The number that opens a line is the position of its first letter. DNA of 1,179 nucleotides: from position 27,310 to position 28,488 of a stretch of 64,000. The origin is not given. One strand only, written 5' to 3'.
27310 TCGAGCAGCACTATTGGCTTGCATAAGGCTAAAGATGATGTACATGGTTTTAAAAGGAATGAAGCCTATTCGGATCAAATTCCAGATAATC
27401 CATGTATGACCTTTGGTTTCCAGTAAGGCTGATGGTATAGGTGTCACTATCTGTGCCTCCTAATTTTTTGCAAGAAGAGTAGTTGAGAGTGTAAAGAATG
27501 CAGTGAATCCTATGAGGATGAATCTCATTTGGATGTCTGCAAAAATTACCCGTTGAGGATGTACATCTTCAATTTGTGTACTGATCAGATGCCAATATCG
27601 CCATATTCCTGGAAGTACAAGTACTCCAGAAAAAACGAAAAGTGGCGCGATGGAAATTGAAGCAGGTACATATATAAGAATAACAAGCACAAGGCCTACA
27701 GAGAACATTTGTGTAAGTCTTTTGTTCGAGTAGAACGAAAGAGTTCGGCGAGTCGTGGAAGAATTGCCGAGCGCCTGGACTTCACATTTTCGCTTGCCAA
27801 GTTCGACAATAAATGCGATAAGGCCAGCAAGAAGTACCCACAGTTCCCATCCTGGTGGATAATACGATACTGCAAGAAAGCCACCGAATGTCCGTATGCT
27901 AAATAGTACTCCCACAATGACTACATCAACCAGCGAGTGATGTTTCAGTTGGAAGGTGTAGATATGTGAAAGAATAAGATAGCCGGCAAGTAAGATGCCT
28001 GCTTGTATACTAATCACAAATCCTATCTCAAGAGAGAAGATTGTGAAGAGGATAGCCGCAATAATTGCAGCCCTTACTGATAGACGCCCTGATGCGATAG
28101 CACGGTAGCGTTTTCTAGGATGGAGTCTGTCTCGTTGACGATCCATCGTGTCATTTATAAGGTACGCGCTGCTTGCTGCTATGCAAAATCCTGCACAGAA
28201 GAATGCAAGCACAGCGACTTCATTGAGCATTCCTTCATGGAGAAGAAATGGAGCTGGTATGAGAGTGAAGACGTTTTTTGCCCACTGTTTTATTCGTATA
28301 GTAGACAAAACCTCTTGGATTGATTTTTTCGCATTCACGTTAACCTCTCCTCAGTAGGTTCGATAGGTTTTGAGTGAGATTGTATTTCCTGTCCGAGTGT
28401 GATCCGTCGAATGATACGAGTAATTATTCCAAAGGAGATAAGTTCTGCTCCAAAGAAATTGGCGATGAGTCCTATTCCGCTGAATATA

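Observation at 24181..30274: Five-gene co-directional lipid-linked glycan cluster resembling the decaprenyl-phosphoryl-pentose arabinan module, with elevated G+C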

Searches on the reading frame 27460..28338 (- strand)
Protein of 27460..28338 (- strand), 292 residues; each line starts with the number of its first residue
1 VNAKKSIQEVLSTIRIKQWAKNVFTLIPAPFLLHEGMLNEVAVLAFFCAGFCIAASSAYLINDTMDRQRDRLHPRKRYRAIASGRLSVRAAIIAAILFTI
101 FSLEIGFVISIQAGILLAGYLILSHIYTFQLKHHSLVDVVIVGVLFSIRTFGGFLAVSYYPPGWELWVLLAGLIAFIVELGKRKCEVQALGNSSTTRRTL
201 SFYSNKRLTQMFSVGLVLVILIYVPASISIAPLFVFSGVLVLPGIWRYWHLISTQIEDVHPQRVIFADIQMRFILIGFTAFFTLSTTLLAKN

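Call 4: search_protein_families(library=pfam, proteins=[window:27460-28338:-], max_evalue=0.01)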
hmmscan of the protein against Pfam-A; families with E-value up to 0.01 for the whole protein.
window:27460-28338:- (292 aa): 1 family
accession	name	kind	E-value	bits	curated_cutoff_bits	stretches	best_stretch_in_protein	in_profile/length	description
PF01040.23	UbiA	-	2e-30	106.3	34.2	1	23-255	2-235/250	UbiA prenyltransferase family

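Call 5: search_protein_families(library=ncbifam, proteins=[window:27460-28338:-], max_evalue=0.01)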
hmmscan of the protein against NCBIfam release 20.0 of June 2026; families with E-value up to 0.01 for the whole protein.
window:27460-28338:- (292 aa): 27 families (the best 25 are shown)
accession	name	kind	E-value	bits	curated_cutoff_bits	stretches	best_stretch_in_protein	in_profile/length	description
NF008978.0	PRK12324.1-4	equivalog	2.5e-41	141.7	207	1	5-224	30-250/322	decaprenyl-phosphate phosphoribosyltransferase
NF006088.0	PRK08238.1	equivalog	3.1e-40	138.3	351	1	3-224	188-413/482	UbiA family prenyltransferase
NF008977.0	PRK12324.1-2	equivalog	1.1e-37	130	234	1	9-272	4-274/297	decaprenyl-phosphate phosphoribosyltransferase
NF008976.0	PRK12324.1-1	equivalog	2.6e-30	105.8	474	1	7-223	18-237/306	decaprenyl-phosphate phosphoribosyltransferase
NF009523.0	PRK12884.1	equivalog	1.1e-17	64.2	269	1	10-223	7-214/279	prenyltransferase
TIGR01473.1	cyoE_ctaB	equivalog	1.5e-15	57.8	210.3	1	11-159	4-154/281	heme o synthase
NF003349.0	PRK04375.1-2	equivalog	1.1e-13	51.1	246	1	23-159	41-178/318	heme o synthase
TIGR01474.1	ubiA_proteo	equivalog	1.2e-10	41.3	275.45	1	36-236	35-235/282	4-hydroxybenzoate octaprenyltransferase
NF003348.0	PRK04375.1-1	equivalog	4.6e-10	39.4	285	1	21-158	17-155/292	heme o synthase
NF009521.0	PRK12882.1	equivalog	1.1e-08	34.7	296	1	12-221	10-215/280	geranylgeranylglycerol-phosphate geranylgeranyltransferase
NF009522.0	PRK12883.1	equivalog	5.8e-08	32.6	353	1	42-226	39-218/279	geranylgeranylglycerol-phosphate geranylgeranyltransferase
NF005742.0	PRK07566.1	equivalog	1.1e-07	31.3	313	1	43-147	68-172/315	chlorophyll synthase ChlG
TIGR01475.1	ubiA_other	subfamily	1.5e-07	31.1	180.8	1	27-225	21-226/282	UbiA-like polyprenyltransferase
NF041585.1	MqnP_Cj_Hp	exception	6.4e-07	29.1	375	1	41-171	39-168/281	menaquinone biosynthesis prenyltransferase MqnP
TIGR01476.1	chlor_syn_BchG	subfamily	1.5e-06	27.9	212.3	1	44-144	41-142/283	(bacterio)chlorophyll synthase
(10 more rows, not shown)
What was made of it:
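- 27460..28338 (-): Polyprenyl-phosphate 5-phosphoribosyltransferase (PPPRS; Rv3806c-type member of the UbiA superfamily, 292 aa). NCBIfam DPPRS families score 142, 130 and 106 bits; the next unrelated family scores 64 (call 5).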

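Call 6: search_solved_structures(query=window:27460-28338:-, max_evalue=0.01, show_alignments=2)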
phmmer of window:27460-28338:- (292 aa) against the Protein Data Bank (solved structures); distinct sequences matched with E-value up to 0.01: 2.
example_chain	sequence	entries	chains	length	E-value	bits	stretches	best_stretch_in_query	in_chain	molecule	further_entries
8j8j_D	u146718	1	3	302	5.4e-23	85.4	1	9-223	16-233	Decaprenyl-phosphate phosphoribosyltransferase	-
8j8k_A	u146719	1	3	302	2.3e-14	57.1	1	9-223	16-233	Decaprenyl-phosphate phosphoribosyltransferase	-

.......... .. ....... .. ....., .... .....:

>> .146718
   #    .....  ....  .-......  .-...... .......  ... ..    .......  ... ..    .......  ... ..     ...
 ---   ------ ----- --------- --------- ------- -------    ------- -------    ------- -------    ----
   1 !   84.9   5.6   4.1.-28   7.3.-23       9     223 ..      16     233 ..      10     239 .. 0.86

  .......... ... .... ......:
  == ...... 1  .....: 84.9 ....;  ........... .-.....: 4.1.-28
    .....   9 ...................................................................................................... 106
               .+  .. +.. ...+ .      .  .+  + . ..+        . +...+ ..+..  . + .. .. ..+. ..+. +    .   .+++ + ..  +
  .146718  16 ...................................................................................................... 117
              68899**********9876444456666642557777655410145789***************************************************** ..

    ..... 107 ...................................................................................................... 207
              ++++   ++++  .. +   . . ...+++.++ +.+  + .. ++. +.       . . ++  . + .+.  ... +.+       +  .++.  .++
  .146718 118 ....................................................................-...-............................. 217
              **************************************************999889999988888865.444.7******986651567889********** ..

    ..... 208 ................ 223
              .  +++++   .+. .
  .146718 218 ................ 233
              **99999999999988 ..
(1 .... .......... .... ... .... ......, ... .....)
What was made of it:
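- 27460..28338 (-): The only PDB hits are 8j8j and 8j8k, both Rv3806c chains (best E 5e-23) (call 6).
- On Rv3806c-type polyprenyl-phosphate phosphoribosyltransferase (PPPRS/DPPRS): The only PDB hits are 8j8j and 8j8k, both Rv3806c chains (call 6).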

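Call 12: find_homologous_proteins(query=window:27460-28338:-, max_evalue=0.00001)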
Query window:27460-28338:- (292 aa): 74 proteins with E <= 0.00001 among 7315 candidates.
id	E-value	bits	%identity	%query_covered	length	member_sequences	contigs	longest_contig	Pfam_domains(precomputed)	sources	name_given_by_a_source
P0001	1.5e-184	630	100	100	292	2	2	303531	PF01040.24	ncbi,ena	-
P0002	2.5e-124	433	71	95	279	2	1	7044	PF01040.24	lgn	-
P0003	2.1e-118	413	67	95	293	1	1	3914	PF01040.24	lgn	-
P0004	4.7e-118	412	66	97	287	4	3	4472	PF01040.24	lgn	-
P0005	7.4e-31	126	34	90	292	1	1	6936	PF01040.24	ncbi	-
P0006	1.0e-30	126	35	90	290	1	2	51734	PF01040.24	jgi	jgi:4-hydroxybenzoate polyprenyltransferase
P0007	1.4e-30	125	34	88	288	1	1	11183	PF01040.24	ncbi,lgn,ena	-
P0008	1.2e-29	122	38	89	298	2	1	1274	PF01040.24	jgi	-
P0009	1.2e-29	122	35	91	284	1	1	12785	PF01040.24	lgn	-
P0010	1.5e-29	122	34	94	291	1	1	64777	PF01040.24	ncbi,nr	ncbi:MAG: decaprenyl-phosphate phosphoribosyltransferase [Chloroflexi bacterium]|nr:decaprenyl-phosp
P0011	4.9e-29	120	35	87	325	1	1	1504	PF01040.24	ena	-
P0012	3.1e-28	117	34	91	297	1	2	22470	PF01040.24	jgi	jgi:4-hydroxybenzoate polyprenyltransferase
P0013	3.8e-28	117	34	91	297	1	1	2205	PF01040.24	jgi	jgi:4-hydroxybenzoate polyprenyltransferase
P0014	6.3e-28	116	33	89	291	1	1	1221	PF01040.24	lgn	-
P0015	8.1e-28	116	32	89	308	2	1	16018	PF01040.24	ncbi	-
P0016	9.7e-27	112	32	91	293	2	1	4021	PF01040.24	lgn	-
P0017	1.3e-26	112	30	90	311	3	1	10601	PF01040.24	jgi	jgi:4-hydroxybenzoate polyprenyltransferase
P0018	1.7e-26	112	32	95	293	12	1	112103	PF01040.24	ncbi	ncbi:MAG: decaprenyl-phosphate phosphoribosyltransferase [Achromobacter veterisilvae]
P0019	5.6e-25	107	31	91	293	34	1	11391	PF01040.24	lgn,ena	-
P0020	9.7e-25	106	32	91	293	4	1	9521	PF01040.24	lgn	-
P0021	9.7e-25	106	31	95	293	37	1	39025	PF01040.24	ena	-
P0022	1.0e-24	106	29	94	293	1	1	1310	PF01040.24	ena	-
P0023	1.9e-24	105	29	94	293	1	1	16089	PF01040.24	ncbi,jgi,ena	-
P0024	5.1e-24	104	31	93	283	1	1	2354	PF01040.24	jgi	jgi:4-hydroxybenzoate polyprenyltransferase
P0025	6.9e-24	103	28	93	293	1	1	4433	PF01040.24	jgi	jgi:4-hydroxybenzoate polyprenyltransferase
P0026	9.4e-24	103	32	77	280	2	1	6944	PF01040.24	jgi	-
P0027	1.0e-23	103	32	89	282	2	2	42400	PF01040.24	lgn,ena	-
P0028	2.1e-23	102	31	90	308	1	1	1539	PF01040.24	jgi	jgi:4-hydroxybenzoate polyprenyltransferase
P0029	2.4e-23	101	31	90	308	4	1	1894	PF01040.24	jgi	jgi:4-hydroxybenzoate polyprenyltransferase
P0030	3.3e-23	101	30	97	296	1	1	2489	PF01040.24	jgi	jgi:4-hydroxybenzoate polyprenyltransferase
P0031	3.5e-23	101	35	87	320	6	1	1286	PF01040.24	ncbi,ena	-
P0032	4.1e-23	101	31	87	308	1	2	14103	PF01040.24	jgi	jgi:4-hydroxybenzoate polyprenyltransferase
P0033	4.6e-23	100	30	90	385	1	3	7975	PF01040.24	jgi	jgi:4-hydroxybenzoate polyprenyltransferase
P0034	7.7e-23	100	30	91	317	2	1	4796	PF01040.24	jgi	jgi:4-hydroxybenzoate polyprenyltransferase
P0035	7.7e-23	100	28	92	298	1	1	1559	PF01040.24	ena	-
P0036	9.2e-23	99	31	91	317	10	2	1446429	PF01040.24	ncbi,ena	-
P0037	2.9e-22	98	31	92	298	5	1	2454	PF01040.24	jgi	-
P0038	3.0e-22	98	37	55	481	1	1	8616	PF00702.33,PF01040.24,PF12710.14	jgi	jgi:4-hydroxybenzoate polyprenyltransferase/phosphoserine phosphatase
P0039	3.1e-22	98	31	91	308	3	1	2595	PF01040.24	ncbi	-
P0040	4.0e-22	97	28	96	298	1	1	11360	PF01040.24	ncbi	-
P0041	4.2e-22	97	32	91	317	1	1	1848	PF01040.24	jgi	-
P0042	6.4e-22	97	32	90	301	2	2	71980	PF01040.24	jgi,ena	jgi:4-hydroxybenzoate polyprenyltransferase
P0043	8.9e-22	96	31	91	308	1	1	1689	PF01040.24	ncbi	-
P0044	1.7e-21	95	27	97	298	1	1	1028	PF01040.24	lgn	-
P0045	2.9e-21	95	29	91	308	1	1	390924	PF01040.24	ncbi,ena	-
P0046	4.7e-21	94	29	87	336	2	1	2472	PF01040.24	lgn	-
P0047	5.4e-21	94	29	91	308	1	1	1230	PF01040.24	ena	-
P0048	1.1e-20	93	32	74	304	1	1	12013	PF01040.24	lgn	-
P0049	1.4e-20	92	30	92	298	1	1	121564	PF01040.24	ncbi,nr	ncbi:MAG: decaprenyl-phosphate phosphoribosyltransferase [Planctomycetes bacterium]|nr:decaprenyl-ph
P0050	1.9e-20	92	34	62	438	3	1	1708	PF01040.24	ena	-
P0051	3.7e-20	91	30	89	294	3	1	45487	PF01040.24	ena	-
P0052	3.9e-20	91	34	63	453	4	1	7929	PF01040.24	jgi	jgi:4-hydroxybenzoate polyprenyltransferase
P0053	5.0e-20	90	30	87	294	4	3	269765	PF01040.24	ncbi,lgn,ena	-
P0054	6.3e-20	90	31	91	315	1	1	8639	PF01040.24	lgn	-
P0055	1.1e-19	89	28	91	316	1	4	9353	PF01040.24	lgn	-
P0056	2.7e-19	88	30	90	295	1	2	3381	PF01040.24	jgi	jgi:4-hydroxybenzoate polyprenyltransferase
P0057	5.6e-19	87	32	66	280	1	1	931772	PF01040.24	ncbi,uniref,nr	ncbi:decaprenyl-phosphate phosphoribosyltransferase [Geomonas limicola]|uniref:Decaprenyl-phosphate 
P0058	9.4e-19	86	36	53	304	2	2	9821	PF01040.24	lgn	-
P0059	1.4e-18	86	30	80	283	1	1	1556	PF01040.24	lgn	-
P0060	1.8e-18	85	34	63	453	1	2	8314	PF01040.24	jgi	jgi:4-hydroxybenzoate polyprenyltransferase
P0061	2.8e-18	85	28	79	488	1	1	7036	PF01040.24,PF12710.14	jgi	jgi:4-hydroxybenzoate polyprenyltransferase/phosphoserine phosphatase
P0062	3.7e-18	84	35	51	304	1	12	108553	PF01040.24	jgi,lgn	jgi:4-hydroxybenzoate polyprenyltransferase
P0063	1.2e-17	83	35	55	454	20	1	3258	PF01040.24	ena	-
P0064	1.7e-17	82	29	84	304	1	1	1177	PF01040.24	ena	-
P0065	2.5e-17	82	37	51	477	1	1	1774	PF01040.24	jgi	-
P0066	2.7e-17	82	34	51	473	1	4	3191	PF01040.24,PF12710.14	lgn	-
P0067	3.3e-17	81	27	93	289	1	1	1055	PF01040.24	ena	-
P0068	6.3e-16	77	35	63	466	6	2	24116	PF01040.24,PF12710.14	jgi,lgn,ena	-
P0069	9.1e-16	76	33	50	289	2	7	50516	PF01040.24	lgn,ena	-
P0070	9.8e-16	76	28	72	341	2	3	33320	PF01040.24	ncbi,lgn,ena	-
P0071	7.5e-15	73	33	55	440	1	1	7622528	PF01040.24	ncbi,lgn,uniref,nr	ncbi:UbiA family prenyltransferase [Bradyrhizobium commune]|uniref:UbiA family prenyltransferase n=1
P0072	1.3e-14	73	36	52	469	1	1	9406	PF01040.24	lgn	-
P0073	9.8e-14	70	38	37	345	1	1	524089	PF01040.24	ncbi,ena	-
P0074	4.0e-12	65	31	63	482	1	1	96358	PF01040.24,PF12710.14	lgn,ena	-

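Call 13: find_encoding_contigs(protein=window:27460-28338:-, flank=10000, max_places=6)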
Protein window:27460-28338:- (292 aa): 2 contigs read that carry it; 1 place shown.
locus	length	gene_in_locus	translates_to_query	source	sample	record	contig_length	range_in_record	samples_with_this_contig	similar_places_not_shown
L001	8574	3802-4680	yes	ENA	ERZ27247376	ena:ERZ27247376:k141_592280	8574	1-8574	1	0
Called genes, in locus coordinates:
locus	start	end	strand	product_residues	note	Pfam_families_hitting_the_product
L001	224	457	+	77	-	PF00717:Peptidase_S24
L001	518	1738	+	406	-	PF00817:IMS, PF11799:IMS_C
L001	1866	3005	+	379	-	PF04321:RmlD_sub_bind, PF01073:3Beta_HSD, PF01370:Epimerase, PF02719:Polysacc_synt_2, PF13460:NAD_binding_10, PF16363:GDP_Man_Dehyd, PF07993:NAD_binding_4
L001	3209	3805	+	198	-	PF04138:GtrA_DPMS_TM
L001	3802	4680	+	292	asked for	PF01040:UbiA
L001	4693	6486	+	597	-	-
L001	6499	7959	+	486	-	PF13506:Glyco_transf_21 (weak), PF13641:Glyco_tranf_2_3, PF13632:Glyco_trans_2_3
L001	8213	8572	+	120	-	?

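Call 14: find_encoding_contigs(protein=P0002, flank=10000, max_places=3)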
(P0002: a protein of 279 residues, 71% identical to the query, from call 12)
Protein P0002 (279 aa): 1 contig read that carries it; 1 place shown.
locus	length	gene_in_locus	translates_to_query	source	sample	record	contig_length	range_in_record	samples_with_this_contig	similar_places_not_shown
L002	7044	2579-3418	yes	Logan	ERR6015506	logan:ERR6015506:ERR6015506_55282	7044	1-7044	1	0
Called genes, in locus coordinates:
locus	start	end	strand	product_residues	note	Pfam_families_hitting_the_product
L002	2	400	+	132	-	?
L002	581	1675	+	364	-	PF01370:Epimerase, PF02719:Polysacc_synt_2, PF04321:RmlD_sub_bind, PF01073:3Beta_HSD, PF13460:NAD_binding_10, PF16363:GDP_Man_Dehyd, PF07993:NAD_binding_4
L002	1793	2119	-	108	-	-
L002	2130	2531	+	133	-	-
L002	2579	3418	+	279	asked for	PF01040:UbiA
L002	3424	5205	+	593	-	PF13231:PMT_2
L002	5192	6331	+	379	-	PF13641:Glyco_tranf_2_3, PF00535:Glycos_transf_2 (weak), PF13632:Glyco_trans_2_3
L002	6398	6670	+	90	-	-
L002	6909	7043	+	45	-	?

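Call 15: find_encoding_contigs(protein=P0004, flank=10000, max_places=3)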
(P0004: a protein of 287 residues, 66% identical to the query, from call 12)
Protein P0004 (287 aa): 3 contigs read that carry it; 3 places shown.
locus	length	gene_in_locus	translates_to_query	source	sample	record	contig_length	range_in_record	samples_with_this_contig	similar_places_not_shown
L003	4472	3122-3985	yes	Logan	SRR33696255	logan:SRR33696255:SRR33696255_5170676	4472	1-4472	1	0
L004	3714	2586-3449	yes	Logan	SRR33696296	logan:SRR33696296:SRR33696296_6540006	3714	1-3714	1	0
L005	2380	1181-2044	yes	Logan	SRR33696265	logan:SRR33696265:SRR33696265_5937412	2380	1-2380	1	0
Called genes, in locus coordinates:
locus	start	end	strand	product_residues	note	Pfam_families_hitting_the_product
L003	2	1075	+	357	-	?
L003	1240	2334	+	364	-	PF01370:Epimerase, PF02719:Polysacc_synt_2, PF04321:RmlD_sub_bind, PF05368:NmrA (faint), PF01073:3Beta_HSD, PF13460:NAD_binding_10, PF16363:GDP_Man_Dehyd, PF07993:NAD_binding_4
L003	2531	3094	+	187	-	PF04138:GtrA_DPMS_TM (faint)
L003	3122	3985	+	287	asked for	PF01040:UbiA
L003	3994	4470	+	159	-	?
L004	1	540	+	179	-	?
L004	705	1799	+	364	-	PF01370:Epimerase, PF02719:Polysacc_synt_2, PF04321:RmlD_sub_bind, PF01073:3Beta_HSD, PF13460:NAD_binding_10, PF16363:GDP_Man_Dehyd, PF07993:NAD_binding_4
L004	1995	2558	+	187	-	PF04138:GtrA_DPMS_TM (faint)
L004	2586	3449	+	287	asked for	PF01040:UbiA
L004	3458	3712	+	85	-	?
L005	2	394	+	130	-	?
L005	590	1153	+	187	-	PF04138:GtrA_DPMS_TM (faint)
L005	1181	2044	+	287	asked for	PF01040:UbiA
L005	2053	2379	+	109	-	?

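Call 16: find_encoding_contigs(protein=P0006, flank=10000, max_places=3)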
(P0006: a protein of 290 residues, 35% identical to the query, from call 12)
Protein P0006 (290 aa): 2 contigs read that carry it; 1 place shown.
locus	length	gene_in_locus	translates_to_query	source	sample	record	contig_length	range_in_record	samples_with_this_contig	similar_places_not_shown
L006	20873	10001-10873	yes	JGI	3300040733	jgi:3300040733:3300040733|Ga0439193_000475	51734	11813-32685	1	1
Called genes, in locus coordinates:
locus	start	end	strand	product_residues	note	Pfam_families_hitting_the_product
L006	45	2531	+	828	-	PF02739:5_3_exonuc_N, PF01367:5_3_exonuc, PF00476:DNA_pol_A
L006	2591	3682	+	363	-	PF13579:Glyco_trans_4_4 (weak), PF02350:Epimerase_2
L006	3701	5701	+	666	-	PF00133:tRNA-synt_1, PF09334:tRNA-synt_1g, PF19303:Anticodon_3, PF01588:tRNA_bind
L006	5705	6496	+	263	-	PF01026:TatD_DNase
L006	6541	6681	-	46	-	-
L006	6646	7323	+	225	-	PF00398:RrnaAD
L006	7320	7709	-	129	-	PF00692:dUTPase, PF22769:DCD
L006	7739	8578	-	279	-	PF03279:Lip_A_acyltrans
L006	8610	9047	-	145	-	PF00075:RNase_H, PF13456:RVT_3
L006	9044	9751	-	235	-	PF15742:DUF4686 (weak), PF24481:CT398_CC, PF02591:Zn_ribbon_9 (weak)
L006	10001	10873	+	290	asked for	PF01040:UbiA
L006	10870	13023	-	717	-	PF09586:YfhO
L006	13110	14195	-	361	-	PF00070:Pyr_redox (faint), PF01134:GIDA (faint), PF01266:DAO (faint), PF03486:HI0933_like (weak), PF07992:Pyr_redox_2, PF12831:FAD_oxidored, PF13450:NAD_binding_8 (weak), PF13738:Pyr_redox_3 (faint)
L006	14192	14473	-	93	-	PF13510:Fer2_4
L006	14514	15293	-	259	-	PF01965:DJ-1_PfpI (weak), PF13507:GATase_5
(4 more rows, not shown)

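Call 17: find_encoding_contigs(protein=P0010, flank=10000, max_places=3)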
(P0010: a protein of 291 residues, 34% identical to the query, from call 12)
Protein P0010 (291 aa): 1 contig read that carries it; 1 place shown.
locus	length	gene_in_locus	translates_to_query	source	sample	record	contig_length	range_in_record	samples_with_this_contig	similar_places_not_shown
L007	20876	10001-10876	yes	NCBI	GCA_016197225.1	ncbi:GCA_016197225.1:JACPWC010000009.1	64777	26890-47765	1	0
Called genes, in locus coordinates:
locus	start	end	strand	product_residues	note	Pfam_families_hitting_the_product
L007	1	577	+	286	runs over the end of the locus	-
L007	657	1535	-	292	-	PF19420:DDAH_eukar, PF02274:ADI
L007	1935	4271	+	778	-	PF16927:HisKA_7TM, PF00989:PAS, PF08448:PAS_4, PF01590:GAF, PF13185:GAF_2, PF13492:GAF_3, PF00512:HisKA, PF02518:HATPase_c, +1 more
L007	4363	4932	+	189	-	PF07638:Sigma70_ECF (weak), PF04542:Sigma70_r2, PF08281:Sigma70_r4_2, PF04545:Sigma70_r4, PF13384:HTH_23 (weak)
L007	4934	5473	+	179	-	PF13490:zf-HC2 (weak)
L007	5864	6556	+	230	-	PF01177:Asp_Glu_race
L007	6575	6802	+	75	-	PF00528:BPD_transp_1 (weak)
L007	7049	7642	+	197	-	PF09335:VTT_dom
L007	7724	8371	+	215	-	PF00891:Methyltransf_2 (weak), PF13489:Methyltransf_23, PF13847:Methyltransf_31 (weak), PF08241:Methyltransf_11 (weak), PF08242:Methyltransf_12 (weak), PF13649:Methyltransf_25 (weak)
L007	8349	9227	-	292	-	PF03372:Exo_endo_phos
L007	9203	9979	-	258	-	PF01479:S4, PF01728:FtsJ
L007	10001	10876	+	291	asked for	PF01040:UbiA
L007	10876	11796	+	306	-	PF00288:GHMP_kinases_N, PF08544:GHMP_kinases_C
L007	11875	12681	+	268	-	PF00696:AA_kinase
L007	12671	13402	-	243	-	-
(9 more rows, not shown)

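Call 19: list_cluster_members(proteins=[window:27460-28338:-, window:25654-27447:-, window:29135-30274:-, window:24181-25641:-, window:28335-28931:-])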
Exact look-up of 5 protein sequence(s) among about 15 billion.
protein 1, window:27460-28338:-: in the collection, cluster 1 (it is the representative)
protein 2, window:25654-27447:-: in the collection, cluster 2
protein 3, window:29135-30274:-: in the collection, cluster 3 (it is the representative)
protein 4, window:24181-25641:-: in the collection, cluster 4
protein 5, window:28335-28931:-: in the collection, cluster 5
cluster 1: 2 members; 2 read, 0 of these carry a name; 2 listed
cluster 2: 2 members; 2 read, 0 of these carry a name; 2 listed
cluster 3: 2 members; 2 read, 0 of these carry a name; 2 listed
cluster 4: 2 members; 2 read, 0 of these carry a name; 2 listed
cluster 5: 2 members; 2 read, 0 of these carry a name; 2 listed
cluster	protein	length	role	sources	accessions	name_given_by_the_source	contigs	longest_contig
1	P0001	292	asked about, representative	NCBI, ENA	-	-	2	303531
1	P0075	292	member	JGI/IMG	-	-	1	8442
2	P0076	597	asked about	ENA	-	-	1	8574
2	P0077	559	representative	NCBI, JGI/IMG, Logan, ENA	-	-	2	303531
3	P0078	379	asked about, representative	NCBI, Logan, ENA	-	-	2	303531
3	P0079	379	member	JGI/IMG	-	-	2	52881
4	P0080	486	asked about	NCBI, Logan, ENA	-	-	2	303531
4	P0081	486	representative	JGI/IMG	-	-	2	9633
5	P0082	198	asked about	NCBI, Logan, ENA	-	-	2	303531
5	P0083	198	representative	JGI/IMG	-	-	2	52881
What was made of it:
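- Tried and rejected: list_cluster_members returned no names (call 19).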
